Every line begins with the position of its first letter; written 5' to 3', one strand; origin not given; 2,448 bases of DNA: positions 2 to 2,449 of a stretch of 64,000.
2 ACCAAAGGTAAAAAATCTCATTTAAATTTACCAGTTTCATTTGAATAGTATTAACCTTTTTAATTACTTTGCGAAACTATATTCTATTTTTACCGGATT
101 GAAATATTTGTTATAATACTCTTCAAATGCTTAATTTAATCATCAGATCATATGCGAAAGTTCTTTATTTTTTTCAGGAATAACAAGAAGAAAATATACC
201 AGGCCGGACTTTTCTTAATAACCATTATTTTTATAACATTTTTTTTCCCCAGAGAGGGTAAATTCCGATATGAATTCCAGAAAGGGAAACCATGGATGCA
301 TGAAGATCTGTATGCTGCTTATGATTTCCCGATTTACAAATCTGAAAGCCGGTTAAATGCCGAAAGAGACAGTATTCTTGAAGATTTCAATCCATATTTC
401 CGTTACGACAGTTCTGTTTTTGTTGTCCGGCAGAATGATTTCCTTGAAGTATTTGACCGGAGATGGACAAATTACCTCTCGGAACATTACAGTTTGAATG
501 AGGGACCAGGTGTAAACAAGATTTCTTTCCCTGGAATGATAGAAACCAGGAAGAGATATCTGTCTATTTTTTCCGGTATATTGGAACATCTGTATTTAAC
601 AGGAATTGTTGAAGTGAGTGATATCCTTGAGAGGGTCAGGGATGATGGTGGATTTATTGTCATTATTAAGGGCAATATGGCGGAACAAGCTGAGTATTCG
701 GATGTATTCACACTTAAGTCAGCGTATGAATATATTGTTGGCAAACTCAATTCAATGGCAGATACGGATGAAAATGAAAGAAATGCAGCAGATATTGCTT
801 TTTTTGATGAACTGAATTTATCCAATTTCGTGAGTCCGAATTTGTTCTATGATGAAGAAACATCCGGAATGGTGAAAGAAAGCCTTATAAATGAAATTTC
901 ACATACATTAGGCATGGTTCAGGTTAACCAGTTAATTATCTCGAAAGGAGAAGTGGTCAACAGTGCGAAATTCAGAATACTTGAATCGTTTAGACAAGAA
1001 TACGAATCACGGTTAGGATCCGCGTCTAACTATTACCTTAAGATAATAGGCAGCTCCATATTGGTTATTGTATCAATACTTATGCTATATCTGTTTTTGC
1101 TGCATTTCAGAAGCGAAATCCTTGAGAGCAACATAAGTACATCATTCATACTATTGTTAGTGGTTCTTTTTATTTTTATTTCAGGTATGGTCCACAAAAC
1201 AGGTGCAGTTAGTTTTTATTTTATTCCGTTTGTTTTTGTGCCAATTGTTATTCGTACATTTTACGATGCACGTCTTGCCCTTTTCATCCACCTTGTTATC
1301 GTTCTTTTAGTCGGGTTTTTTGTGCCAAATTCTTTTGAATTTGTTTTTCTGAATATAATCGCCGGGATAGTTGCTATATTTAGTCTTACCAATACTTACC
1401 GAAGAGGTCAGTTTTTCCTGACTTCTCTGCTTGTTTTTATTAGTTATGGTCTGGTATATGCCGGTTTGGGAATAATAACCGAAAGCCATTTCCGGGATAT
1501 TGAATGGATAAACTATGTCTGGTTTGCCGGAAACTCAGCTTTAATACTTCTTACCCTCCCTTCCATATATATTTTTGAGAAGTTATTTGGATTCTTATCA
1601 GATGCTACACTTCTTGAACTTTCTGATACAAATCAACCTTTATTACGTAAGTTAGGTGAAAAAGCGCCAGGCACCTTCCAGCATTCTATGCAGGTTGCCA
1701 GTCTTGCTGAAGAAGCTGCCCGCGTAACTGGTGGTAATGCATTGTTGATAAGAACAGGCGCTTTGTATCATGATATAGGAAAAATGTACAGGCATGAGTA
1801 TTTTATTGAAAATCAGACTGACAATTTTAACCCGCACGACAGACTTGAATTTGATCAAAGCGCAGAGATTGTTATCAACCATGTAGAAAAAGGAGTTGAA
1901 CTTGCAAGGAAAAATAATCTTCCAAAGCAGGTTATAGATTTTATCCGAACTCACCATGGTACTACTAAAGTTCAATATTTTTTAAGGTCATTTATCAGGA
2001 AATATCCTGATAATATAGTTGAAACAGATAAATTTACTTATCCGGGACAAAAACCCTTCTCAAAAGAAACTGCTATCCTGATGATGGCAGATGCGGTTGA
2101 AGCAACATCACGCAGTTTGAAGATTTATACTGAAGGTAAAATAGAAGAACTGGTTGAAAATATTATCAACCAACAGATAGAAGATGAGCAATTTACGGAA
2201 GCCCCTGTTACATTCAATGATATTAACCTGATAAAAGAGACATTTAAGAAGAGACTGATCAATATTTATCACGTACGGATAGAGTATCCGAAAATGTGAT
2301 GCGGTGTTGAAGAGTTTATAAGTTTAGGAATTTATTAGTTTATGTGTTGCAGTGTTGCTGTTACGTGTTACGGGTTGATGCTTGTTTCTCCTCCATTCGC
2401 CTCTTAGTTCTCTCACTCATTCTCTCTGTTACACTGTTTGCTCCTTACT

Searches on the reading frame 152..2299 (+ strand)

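Call 57: search_protein_families(library=pfam, proteins=[window:152-2299:+])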
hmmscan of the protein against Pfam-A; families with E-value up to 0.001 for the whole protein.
window:152-2299:+ (715 aa): 4 families
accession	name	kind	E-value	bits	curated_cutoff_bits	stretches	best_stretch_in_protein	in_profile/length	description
PF07698.17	7TM-7TMR_HD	-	2.1e-30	106.5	29.4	1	296-483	2-190/190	7TM receptor with intracellular HD hydrolase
PF01966.28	HD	-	2.9e-17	63.5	22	1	508-651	1-115/116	HD domain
PF07697.16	7TMR-HDED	-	3.1e-13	50.7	27.6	1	51-280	8-220/224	7TM-HD extracellular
PF08668.18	HDOD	-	2.1e-05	24.6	22.9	1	503-602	90-194/196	HDOD domain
